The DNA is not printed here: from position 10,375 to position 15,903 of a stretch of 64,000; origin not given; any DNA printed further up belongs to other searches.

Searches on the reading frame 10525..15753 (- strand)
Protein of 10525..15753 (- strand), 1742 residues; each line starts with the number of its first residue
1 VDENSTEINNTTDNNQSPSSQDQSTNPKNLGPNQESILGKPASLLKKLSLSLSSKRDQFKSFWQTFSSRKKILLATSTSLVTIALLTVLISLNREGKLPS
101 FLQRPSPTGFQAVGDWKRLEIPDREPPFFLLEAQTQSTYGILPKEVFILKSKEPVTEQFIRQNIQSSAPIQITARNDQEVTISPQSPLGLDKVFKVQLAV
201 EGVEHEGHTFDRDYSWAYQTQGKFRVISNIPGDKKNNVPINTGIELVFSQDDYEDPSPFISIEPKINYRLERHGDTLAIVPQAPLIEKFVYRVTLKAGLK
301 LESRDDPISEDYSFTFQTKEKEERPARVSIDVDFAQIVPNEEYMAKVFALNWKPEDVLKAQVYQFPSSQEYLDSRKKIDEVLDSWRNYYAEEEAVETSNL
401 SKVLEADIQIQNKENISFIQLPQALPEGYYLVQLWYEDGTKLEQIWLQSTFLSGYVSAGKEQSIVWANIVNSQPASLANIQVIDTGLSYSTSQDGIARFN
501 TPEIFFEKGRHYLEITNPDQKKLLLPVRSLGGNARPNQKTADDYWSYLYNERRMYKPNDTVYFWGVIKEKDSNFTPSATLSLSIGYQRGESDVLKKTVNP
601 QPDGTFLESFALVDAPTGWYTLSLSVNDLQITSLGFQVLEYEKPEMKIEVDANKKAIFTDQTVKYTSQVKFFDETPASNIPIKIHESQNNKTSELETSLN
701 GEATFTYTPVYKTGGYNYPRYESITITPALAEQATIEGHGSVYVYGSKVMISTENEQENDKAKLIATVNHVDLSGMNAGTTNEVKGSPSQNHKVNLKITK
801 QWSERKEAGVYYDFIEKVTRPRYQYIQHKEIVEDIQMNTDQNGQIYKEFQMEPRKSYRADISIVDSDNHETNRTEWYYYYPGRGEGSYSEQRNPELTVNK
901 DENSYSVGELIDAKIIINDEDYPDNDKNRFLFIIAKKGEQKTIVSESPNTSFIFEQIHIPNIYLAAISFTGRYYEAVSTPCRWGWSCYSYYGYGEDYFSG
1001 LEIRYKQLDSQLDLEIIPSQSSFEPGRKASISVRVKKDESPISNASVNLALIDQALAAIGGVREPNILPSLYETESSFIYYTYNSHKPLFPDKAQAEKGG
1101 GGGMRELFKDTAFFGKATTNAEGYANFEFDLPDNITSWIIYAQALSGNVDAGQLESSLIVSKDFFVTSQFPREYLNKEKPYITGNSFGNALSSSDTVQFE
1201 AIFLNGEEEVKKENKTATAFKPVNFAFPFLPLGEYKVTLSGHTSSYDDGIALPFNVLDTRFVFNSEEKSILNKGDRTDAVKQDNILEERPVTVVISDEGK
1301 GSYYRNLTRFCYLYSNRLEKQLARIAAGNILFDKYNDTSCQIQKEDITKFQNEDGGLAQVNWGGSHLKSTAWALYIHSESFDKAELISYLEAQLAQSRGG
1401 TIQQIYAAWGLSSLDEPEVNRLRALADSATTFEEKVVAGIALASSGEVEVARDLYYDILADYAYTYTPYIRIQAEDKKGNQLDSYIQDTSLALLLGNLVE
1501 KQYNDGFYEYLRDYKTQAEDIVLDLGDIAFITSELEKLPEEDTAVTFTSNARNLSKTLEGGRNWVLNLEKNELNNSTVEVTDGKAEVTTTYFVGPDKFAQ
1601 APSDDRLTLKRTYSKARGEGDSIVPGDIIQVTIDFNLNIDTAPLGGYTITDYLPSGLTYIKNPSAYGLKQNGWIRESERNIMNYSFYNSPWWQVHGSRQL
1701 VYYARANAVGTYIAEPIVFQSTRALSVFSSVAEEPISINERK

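Call 9: search_protein_families(library=pfam, proteins=[window:10525-15753:-], max_evalue=0.001)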
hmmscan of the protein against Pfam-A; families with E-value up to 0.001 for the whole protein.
window:10525-15753:- (1742 aa): 5 families
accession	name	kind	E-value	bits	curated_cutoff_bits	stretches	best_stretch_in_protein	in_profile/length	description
PF00207.28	A2M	-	1.5e-11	44.4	21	1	1111-1182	1-74/92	Alpha-2-macroglobulin family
PF01835.25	MG2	-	1.5e-08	35.3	32.8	1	547-638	3-96/96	MG2 domain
PF13205.12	Big_5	-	7.8e-08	33.4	23.6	1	224-318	5-105/105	Bacterial Ig-like domain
PF17789.7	MG4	-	2e-05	25.2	24.7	0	669-707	22-60/95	Macroglobulin domain MG4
PF07703.20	A2M_BRD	-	2.2e-05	25.2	22.7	1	896-1057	1-138/140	Alpha-2-macroglobulin bait region domain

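Call 10: search_protein_families(library=ncbifam, proteins=[window:10525-15753:-], max_evalue=0.001)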
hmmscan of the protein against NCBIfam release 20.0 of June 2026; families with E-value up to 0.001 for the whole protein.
window:10525-15753:- (1742 aa): 0 families
